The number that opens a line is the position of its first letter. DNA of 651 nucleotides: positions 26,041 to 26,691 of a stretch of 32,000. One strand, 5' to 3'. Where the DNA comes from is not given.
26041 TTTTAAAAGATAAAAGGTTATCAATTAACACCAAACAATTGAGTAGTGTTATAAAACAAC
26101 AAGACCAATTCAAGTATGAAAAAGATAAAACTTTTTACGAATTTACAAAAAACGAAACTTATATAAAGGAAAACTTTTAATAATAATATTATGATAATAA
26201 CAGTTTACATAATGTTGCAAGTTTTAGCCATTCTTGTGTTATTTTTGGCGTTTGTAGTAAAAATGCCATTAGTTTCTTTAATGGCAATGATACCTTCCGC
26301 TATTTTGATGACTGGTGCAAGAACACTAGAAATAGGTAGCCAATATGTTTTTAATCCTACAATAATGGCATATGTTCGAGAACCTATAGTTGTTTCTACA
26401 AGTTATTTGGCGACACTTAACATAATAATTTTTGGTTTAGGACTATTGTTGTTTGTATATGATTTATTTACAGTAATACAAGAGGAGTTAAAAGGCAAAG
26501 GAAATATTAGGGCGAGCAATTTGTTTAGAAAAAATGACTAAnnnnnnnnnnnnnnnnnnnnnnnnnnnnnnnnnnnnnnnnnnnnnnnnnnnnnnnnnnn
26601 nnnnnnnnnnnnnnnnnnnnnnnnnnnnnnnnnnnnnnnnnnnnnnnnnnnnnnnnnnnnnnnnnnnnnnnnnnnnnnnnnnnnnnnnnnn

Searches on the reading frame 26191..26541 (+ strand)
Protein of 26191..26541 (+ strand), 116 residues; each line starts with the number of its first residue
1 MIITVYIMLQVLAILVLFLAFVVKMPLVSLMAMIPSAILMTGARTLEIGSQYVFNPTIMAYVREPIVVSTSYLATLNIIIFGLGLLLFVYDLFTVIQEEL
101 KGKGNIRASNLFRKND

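Call 40: search_protein_families(library=pfam, proteins=[window:26191-26541:+], max_evalue=0.01)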
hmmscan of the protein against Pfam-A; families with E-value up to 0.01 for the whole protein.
window:26191-26541:+ (116 aa): 0 families

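Call 72: find_encoding_contigs(protein=window:26191-26541:+, flank=8000, max_places=8)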
Protein window:26191-26541:+ (116 aa): 1 contig read that carries it; 1 place shown.
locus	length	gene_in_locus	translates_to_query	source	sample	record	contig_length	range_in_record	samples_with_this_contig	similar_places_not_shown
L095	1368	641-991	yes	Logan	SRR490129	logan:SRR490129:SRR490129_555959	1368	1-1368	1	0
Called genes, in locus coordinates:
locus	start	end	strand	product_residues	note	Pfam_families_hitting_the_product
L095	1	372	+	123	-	?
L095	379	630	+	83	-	-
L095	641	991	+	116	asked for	-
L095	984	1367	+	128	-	?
